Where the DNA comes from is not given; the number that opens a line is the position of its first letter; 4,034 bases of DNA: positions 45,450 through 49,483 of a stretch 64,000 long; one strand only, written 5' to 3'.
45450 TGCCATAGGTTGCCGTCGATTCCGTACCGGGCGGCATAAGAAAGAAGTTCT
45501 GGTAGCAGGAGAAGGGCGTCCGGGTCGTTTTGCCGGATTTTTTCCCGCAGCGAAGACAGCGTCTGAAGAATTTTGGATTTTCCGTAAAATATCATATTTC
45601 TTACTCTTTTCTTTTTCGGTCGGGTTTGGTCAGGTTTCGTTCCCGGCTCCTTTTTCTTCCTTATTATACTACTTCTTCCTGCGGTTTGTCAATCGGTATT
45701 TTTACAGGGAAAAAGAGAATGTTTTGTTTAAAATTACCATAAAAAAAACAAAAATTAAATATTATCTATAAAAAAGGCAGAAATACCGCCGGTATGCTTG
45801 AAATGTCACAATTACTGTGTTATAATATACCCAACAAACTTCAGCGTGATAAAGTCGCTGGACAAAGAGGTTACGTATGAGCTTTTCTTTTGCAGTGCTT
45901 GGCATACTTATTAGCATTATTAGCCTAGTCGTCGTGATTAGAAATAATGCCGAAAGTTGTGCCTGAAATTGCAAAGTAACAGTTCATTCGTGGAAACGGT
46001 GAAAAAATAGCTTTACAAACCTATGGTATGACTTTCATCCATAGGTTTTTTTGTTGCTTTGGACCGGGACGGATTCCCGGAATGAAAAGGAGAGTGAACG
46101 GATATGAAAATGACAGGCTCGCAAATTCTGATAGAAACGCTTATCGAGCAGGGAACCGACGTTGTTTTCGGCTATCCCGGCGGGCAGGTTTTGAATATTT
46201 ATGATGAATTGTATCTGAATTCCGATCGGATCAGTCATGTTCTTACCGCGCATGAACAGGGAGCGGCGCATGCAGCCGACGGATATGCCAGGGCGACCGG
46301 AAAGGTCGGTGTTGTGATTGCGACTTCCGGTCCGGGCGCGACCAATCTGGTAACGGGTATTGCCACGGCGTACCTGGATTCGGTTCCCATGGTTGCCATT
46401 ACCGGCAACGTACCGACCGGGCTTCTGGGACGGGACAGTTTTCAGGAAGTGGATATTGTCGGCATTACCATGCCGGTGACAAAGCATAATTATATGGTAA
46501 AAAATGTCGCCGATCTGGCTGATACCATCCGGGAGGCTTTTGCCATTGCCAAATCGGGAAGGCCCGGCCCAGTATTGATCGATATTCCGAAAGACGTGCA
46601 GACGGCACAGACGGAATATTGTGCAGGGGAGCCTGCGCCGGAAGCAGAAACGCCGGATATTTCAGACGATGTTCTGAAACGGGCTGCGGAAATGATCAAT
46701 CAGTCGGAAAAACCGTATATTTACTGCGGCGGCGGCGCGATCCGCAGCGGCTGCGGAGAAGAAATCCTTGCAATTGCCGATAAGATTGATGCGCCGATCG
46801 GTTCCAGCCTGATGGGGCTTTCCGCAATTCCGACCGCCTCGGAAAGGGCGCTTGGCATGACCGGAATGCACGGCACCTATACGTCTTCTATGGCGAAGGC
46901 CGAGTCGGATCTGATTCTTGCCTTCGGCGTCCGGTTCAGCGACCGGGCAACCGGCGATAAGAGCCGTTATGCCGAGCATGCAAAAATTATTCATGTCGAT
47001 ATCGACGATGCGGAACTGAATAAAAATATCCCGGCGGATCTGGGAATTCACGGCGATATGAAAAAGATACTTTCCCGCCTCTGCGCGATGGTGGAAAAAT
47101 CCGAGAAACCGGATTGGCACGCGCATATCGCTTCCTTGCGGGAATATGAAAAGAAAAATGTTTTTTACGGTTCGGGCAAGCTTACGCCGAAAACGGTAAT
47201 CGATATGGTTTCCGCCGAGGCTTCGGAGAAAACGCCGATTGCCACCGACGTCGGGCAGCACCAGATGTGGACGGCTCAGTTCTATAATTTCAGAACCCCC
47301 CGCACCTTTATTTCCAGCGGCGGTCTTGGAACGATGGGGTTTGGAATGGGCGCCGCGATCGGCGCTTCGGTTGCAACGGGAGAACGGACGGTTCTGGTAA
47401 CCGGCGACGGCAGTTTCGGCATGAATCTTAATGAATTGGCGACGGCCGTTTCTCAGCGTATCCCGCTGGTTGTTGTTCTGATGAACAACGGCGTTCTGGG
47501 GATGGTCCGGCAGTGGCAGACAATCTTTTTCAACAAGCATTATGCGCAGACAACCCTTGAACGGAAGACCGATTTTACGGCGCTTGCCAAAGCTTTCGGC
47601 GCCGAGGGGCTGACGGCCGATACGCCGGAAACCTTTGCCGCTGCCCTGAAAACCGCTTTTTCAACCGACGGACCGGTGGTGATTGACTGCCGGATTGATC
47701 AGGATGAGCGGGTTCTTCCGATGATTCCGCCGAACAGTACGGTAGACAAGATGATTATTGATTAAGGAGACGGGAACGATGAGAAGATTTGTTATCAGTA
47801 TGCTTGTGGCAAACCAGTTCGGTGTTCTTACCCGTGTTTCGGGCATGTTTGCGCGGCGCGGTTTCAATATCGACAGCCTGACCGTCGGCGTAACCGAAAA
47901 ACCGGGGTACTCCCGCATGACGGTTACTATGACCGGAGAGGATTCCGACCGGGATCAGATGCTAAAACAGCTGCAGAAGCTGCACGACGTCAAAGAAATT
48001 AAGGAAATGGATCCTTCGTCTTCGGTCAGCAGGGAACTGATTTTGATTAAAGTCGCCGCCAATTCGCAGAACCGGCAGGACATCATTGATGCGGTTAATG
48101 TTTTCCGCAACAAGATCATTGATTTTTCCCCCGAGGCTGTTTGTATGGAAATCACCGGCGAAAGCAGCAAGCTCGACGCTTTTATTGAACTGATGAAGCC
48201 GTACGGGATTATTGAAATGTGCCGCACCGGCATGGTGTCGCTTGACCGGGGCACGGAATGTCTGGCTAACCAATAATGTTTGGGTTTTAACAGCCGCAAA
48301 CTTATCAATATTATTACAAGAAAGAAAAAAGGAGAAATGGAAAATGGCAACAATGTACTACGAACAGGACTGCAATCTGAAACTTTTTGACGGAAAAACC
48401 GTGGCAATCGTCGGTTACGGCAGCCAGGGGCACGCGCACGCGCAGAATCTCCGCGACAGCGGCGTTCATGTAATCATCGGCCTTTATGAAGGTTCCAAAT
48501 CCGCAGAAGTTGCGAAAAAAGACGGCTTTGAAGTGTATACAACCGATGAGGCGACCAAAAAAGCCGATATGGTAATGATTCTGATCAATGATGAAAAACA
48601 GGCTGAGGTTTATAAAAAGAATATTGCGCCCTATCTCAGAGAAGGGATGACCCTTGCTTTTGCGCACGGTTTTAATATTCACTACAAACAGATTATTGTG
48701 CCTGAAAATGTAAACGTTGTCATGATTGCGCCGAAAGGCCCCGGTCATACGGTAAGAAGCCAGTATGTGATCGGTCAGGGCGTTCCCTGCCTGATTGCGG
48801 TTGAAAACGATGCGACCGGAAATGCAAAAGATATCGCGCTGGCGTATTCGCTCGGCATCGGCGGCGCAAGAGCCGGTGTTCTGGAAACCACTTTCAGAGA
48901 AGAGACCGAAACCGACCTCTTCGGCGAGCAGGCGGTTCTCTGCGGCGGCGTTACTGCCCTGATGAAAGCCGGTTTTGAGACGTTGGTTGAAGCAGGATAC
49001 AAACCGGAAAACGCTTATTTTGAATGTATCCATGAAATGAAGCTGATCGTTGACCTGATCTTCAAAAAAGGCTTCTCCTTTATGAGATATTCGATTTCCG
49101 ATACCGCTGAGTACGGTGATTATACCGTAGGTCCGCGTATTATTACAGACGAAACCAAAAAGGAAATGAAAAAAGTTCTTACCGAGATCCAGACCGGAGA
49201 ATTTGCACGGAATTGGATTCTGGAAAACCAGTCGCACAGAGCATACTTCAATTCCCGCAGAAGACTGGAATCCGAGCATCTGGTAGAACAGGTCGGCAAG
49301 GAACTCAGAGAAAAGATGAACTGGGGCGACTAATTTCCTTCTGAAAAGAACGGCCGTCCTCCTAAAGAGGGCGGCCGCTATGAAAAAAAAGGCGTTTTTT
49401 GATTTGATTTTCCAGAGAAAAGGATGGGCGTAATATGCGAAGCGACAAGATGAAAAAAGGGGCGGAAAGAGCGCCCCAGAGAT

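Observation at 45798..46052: Ile/Leu/Val-rich 29-codon leader ORF plus terminator suggests ribosome-mediated attenuation of the ilv-leu operon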

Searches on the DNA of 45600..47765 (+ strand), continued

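Call 40: search_with_rna_model(model_id=R1, source=window, start=45700, end=46200, filters=off, max_evalue=10, show_alignments=2)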
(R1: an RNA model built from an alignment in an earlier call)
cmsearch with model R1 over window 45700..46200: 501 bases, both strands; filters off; matches with E-value up to 10: 7.
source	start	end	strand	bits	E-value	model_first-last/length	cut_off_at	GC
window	45913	46052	+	15.8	0.0037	1-108/108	no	0.36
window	45864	45951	-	7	0.2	1-108/108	no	0.38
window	45710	45746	-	2.2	1.8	1-108/108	no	0.16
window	45750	45790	-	1.8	2.1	1-108/108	no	0.24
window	46003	46048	-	1.4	2.5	1-108/108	no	0.3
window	45804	45822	+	1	3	81-99/108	no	0.32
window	46152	46200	+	-1.3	8.3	1-108/108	no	0.51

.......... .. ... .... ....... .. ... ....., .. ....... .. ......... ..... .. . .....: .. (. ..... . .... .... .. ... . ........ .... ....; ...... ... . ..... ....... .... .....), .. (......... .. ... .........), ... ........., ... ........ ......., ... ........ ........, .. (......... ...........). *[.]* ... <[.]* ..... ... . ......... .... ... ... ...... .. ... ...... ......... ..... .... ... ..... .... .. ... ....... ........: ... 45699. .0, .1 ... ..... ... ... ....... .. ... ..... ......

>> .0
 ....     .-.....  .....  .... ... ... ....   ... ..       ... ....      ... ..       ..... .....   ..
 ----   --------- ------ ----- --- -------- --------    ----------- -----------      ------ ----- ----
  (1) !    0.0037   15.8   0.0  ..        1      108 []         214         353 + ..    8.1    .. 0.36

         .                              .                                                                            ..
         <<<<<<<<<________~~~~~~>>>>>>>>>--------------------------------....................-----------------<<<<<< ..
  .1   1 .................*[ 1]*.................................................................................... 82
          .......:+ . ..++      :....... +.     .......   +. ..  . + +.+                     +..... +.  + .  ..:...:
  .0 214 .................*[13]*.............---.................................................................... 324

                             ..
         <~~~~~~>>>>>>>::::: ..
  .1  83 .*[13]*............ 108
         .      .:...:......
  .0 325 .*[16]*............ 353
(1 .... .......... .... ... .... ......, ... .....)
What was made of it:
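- On Clostridial ilvB leader family defined here (model R1): R1, built without the window, aligns 45913-46052 end to end at the right place, but with only 15.8 bits (E=0.0037 in 501 nt; call 40).
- Homology: family model R1, built without the window, matches 45913-46052 end to end at the expected position (15.8 bits, E=0.0037 in a 501-nt search; call 40).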

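Call 41: search_with_rna_model(model_id=R1, sources=[L019, L020, L021, L084, L087, L088, L089, L091, L097, L012, L018, L016, L001, L003], filters=off, max_evalue=0.05, make_alignment=true)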
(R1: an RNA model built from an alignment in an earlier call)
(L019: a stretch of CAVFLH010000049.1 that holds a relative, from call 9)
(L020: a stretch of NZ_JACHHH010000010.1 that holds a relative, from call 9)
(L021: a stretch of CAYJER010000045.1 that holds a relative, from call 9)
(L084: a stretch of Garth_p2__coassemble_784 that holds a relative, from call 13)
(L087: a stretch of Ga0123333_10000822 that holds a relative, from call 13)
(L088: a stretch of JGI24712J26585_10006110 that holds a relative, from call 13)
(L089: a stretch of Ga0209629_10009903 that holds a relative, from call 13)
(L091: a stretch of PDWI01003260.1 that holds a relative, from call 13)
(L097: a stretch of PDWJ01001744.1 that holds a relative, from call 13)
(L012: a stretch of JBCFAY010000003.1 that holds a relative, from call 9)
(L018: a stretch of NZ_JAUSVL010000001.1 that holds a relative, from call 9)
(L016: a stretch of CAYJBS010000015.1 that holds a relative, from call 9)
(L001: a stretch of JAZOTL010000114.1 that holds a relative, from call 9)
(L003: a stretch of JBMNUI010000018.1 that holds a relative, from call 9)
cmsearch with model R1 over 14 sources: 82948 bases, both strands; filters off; matches with E-value up to 0.05: 17.
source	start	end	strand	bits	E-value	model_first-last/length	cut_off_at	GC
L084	1243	1369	+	96.9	7.6e-17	1-108/108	no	0.42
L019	2767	2891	+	94.6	2.1e-16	1-108/108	no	0.43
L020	2875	2982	+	91.2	9.9e-16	1-108/108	no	0.38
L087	1369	1478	+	89.6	2e-15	1-108/108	no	0.52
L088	1378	1481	+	86.8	7e-15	1-108/108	no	0.4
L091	1387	1486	+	85.9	1.1e-14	1-108/108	no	0.36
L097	1388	1487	+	85.8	1.1e-14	1-108/108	no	0.38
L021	2871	2977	+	70.5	1.1e-11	1-108/108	no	0.39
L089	1293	1399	+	51.1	7.4e-08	1-108/108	no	0.52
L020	2951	2979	-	29.3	0.0014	75-103/108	no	0.48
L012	2786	2932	+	28.5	0.002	1-108/108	no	0.51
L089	1368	1407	-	25.3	0.0085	64-103/108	no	0.47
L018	2843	2958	+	24.7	0.011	1-108/108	no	0.51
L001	2687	2840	+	24.7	0.011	1-108/108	no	0.39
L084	1333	1423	-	24.4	0.013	1-108/108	no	0.43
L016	144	274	+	23.2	0.022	1-108/108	no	0.34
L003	983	1092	+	22.8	0.026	1-108/108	no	0.35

Alignment A4: 17 matches aligned to the model, 182 columns, each read 5' to 3' on its own strand. Consensus structure (alignment columns), stored with it:
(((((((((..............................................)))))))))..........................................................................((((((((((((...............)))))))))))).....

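Call 55: search_rna_families(source=L036, start=2400, end=3010, threshold=evalue, max_evalue=1)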
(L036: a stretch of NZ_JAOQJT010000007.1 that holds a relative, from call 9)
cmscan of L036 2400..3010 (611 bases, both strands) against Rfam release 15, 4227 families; matches with E-value up to 1: 0.
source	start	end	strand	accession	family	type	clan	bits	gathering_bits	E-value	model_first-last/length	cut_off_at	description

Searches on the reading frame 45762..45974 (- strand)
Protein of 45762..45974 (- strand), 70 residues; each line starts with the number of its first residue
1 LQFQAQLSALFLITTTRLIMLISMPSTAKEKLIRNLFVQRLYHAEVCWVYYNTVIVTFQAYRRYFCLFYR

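Call 60: search_protein_families(library=ncbifam, proteins=[window:45762-45974:-], max_evalue=10)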
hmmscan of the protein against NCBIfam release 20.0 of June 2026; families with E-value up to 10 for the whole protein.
window:45762-45974:- (70 aa): 0 families

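Call 61: search_protein_families(library=pfam, proteins=[window:45762-45974:-], max_evalue=10)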
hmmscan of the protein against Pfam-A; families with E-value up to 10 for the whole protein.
window:45762-45974:- (70 aa): 0 families
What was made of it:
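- Tried and rejected: No family match (calls 60, 61).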

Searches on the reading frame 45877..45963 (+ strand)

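Call 60: search_protein_families(library=ncbifam, proteins=[window:45877-45963:+], max_evalue=10)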
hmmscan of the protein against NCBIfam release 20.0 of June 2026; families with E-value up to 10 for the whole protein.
seq(29 aa): 0 families

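Call 61: search_protein_families(library=pfam, proteins=[window:45877-45963:+], max_evalue=10)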
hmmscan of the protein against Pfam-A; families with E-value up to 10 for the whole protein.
seq(29 aa): 1 family
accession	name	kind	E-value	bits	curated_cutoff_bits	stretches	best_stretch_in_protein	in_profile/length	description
PF00746.26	Gram_pos_anchor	-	0.25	11.8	20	1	5-24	20-39/43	LPXTG cell wall anchor motif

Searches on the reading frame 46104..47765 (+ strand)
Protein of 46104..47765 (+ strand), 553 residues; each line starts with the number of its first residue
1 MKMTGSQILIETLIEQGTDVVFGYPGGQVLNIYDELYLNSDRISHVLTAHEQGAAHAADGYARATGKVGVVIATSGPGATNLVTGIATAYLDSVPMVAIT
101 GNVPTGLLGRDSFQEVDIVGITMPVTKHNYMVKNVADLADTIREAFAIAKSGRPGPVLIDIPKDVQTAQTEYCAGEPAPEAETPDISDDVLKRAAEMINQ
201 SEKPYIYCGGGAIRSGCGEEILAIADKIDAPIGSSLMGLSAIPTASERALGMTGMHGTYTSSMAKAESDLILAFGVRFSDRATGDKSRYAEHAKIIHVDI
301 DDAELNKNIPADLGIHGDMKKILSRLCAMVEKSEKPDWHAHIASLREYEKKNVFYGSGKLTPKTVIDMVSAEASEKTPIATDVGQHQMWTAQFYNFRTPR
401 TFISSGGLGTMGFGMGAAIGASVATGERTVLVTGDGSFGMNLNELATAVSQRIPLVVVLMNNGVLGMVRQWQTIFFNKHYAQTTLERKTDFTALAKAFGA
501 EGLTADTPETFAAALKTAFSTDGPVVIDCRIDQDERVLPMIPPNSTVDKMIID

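Call 8: search_protein_families(library=pfam, proteins=[window:46104-47765:+])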
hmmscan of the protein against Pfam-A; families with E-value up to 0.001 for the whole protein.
window:46104-47765:+ (553 aa): 3 families
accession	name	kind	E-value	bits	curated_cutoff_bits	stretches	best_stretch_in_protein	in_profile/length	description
PF02775.26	TPP_enzyme_C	-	1.5e-54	184.4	21.9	1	382-529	1-151/151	Thiamine pyrophosphate enzyme, C-terminal TPP binding domain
PF00205.28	TPP_enzyme_M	-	1.9e-43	147.9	30.4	1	191-326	1-137/137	Thiamine pyrophosphate enzyme, central domain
PF02776.23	TPP_enzyme_N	-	4.9e-43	146.1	26.8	1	3-120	1-118/119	Thiamine pyrophosphate enzyme, N-terminal TPP binding domain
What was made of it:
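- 46086..47765 (+): ilvB SD (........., 46086-46094) and the ilvB gene (46104-47765). This is the first gene of the operon ilvB-ilvN-ilvC-ilvD-leuA-(second leuA-like gene)-leuC-leuD-leuB. Call 8 (Pfam).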

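Call 9: find_related_loci(query=window:46104-47765:+, collection=genome_contigs, flank=3000)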
Query window:46104-47765:+ (553 aa) in genome_contigs; peptide patterns used: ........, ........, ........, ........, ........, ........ (x = any residue, [..] = any of these).
600 stretches matched a pattern (row limit reached: there are more); 599 encode a relative of the query (tblastn E <= 1e-3); the best 80 are kept; 80 distinct loci.
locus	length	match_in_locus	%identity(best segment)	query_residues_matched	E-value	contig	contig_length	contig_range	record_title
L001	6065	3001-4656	63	1-552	0e+0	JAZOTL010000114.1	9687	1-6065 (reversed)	MAG: Eubacteriales bacterium isolate T1900045539_YK20190233.MAGScoT_cleanbin_000006 SGB_7788_k141_1540635, whole genome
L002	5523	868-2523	63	1-553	0e+0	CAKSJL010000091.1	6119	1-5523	MAG: uncultured Oscillospiraceae bacterium isolate REFINED_METABAT215_TOP10_CONTIGS_1500_ASSEMBLY_K77_MERGED__Hadza_MoBi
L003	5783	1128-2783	63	1-552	0e+0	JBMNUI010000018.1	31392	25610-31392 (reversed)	MAG: Eubacteriales bacterium isolate SBF912SR1HQ0008 scaffold_4113_c1, whole genome shotgun sequence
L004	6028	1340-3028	62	1-553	0e+0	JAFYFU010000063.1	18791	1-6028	MAG: Ruminococcus sp. isolate RGIG7051 Sheep_Rumen.Co__c2199432, whole genome shotgun sequence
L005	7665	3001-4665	63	1-551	0e+0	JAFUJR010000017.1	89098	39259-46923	MAG: Clostridia bacterium isolate RGIG4556 Roe_deer_Rectum-2__c986, whole genome shotgun sequence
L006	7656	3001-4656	60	1-553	0e+0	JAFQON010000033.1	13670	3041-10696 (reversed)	MAG: Clostridia bacterium isolate RGIG2007 Goat_Colon-1__c631038, whole genome shotgun sequence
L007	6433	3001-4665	61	1-551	0e+0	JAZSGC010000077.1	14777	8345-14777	MAG: Candidatus Scatosoma sp. isolate T1900044579_TS20190045.MAGScoT_cleanbin_000030 SGB_550_k141_521026, whole genome s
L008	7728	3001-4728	58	1-553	0e+0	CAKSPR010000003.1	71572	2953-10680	MAG: uncultured Eubacteriales bacterium isolate REFINED_METABAT215_TOP10_CONTIGS_1500_ASSEMBLY_K77_MERGED__Hadza_PheChl_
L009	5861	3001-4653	61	1-552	0e+0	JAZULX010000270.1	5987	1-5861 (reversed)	MAG: Oscillospiraceae bacterium isolate T1900044899_TS20190365.MAGScoT_cleanbin_000046 SGB_3294_k141_2394048, whole geno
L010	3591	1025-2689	61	3-553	0e+0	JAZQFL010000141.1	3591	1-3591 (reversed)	MAG: Eubacteriales bacterium isolate T1900044632_TS20190098.MAGScoT_cleanbin_000101 SGB_1075_k141_2029598, whole genome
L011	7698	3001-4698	62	1-543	0e+0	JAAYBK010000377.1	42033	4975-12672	MAG: Ruminococcus sp. isolate AS06rmzACSIP_302 627417_AS06, whole genome shotgun sequence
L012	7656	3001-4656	58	1-552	0e+0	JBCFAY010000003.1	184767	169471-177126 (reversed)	MAG: Bacillota bacterium isolate metabat2.bin.18 NODE_84_length_184767_cov_5.159679, whole genome shotgun sequence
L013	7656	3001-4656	61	1-551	0e+0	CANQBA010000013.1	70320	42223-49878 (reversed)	MAG: uncultured Oscillospiraceae bacterium isolate Lapin-005__bin33 genome assembly, contig: Lapin-005__NODE_439_length_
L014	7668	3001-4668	60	1-552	0e+0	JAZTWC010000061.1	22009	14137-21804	MAG: Acutalibacteraceae bacterium isolate T1900045335_YK20190024.MAGScoT_cleanbin_000036 SGB_6591_k141_931754, whole gen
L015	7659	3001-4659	59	3-551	0e+0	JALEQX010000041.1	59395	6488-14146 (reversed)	MAG: Oscillospiraceae bacterium isolate SUG254 k141_2270508, whole genome shotgun sequence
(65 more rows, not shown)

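Call 13: find_related_loci(query=window:46104-47765:+, collection=metagenome_contigs, flank=1500)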
Query window:46104-47765:+ (553 aa) in metagenome_contigs; peptide patterns used: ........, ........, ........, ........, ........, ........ (x = any residue, [..] = any of these).
600 stretches matched a pattern (row limit reached: there are more); 599 encode a relative of the query (tblastn E <= 1e-3); the best 80 are kept; 80 distinct loci.
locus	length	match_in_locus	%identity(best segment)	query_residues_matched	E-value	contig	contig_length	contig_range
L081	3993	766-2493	63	1-553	0e+0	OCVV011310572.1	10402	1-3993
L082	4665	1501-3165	62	1-551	0e+0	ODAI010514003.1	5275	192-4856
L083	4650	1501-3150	60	1-551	0e+0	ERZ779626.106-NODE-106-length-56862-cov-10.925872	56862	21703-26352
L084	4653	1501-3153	59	1-552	0e+0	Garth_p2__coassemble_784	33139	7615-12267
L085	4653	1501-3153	58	1-552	0e+0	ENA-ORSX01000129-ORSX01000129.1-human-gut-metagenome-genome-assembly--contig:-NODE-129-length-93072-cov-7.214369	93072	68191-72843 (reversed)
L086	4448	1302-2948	60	1-551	0e+0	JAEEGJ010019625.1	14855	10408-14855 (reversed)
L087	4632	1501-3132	57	1-547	0e+0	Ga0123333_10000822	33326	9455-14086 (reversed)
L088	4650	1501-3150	57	2-553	0e+0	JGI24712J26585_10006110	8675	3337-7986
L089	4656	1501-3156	57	1-552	0e+0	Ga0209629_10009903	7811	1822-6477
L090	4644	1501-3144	55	1-548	0e+0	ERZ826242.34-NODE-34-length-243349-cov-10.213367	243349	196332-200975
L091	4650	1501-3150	54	1-552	0e+0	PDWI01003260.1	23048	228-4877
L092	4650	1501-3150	54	1-551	0e+0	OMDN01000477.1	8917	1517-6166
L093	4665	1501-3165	54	1-553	0e+0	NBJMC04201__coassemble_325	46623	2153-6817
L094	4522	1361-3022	55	1-553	0e+0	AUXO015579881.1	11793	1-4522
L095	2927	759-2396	54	2-552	0e+0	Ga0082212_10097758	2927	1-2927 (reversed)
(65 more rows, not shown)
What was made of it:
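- Tried and rejected: Scans of genome_contigs and metagenome_contigs with IlvB returned nothing above 63% identity (calls 9, 13).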

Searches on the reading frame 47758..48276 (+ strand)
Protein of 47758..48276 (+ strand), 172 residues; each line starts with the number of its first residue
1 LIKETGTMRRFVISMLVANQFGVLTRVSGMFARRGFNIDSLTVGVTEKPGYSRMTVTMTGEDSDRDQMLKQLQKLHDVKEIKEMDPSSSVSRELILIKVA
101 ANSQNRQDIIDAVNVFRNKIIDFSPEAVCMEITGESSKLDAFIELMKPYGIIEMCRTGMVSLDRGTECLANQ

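Call 8: search_protein_families(library=pfam, proteins=[window:47758-48276:+])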
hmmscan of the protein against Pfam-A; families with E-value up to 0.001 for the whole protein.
window:47758-48276:+ (172 aa): 4 families
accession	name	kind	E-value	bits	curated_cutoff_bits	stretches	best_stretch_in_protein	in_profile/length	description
PF10369.15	ALS_ss_C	-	1.1e-30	106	23.2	1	92-165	1-74/74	Small subunit of acetolactate synthase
PF22629.2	ACT_AHAS_ss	-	6e-25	87.6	27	1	13-78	1-65/67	AHAS small subunit-like ACT domain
PF13710.12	ACT_5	-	5.4e-16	58.6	27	1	21-81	3-62/62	ACT domain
PF01842.31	ACT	-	2.7e-13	49.8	27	1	12-76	2-65/66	ACT domain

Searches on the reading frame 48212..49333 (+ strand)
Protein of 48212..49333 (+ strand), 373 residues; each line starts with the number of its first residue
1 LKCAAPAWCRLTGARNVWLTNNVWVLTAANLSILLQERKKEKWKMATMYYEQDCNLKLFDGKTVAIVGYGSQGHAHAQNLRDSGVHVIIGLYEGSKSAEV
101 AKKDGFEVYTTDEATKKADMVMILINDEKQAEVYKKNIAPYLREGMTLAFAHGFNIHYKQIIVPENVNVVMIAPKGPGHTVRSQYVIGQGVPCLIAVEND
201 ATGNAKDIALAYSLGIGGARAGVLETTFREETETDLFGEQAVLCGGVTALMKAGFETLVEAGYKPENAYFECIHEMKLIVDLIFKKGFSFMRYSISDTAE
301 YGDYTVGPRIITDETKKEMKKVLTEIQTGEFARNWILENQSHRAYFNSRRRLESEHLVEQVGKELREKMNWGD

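Call 8: search_protein_families(library=pfam, proteins=[window:48212-49333:+])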
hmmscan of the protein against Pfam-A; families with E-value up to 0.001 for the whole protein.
window:48212-49333:+ (373 aa): 7 families
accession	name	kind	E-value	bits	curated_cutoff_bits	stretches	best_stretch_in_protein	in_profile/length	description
PF07991.19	KARI_N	-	1.9e-76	255.7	20.6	1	59-222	2-165/165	Acetohydroxy acid isomeroreductase, NADPH-binding domain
PF01450.25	KARI_C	-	8.3e-65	217.9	29.1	1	228-371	1-144/144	Ketol-acid reductoisomerase, C-terminal domain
PF02826.25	2-Hacid_dh_C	-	1.9e-08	34.3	25.1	1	36-130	16-104/178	D-isomer specific 2-hydroxyacid dehydrogenase, NAD binding domain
PF00670.27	AdoHcyase_NAD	-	2.6e-07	31.3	27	1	58-123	20-84/162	S-adenosyl-L-homocysteine hydrolase, NAD binding domain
PF03446.21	NAD_binding_2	-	1.5e-06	28.7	21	1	63-148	1-89/161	NAD binding domain of 6-phosphogluconate dehydrogenase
PF03807.23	F420_oxidored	-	1.8e-05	25.7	21.6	1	63-135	1-77/94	NADP oxidoreductase coenzyme F420-dependent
PF01408.29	GFO_IDH_MocA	-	0.00025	22.2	24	1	63-136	2-81/120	Oxidoreductase family, NAD-binding Rossmann fold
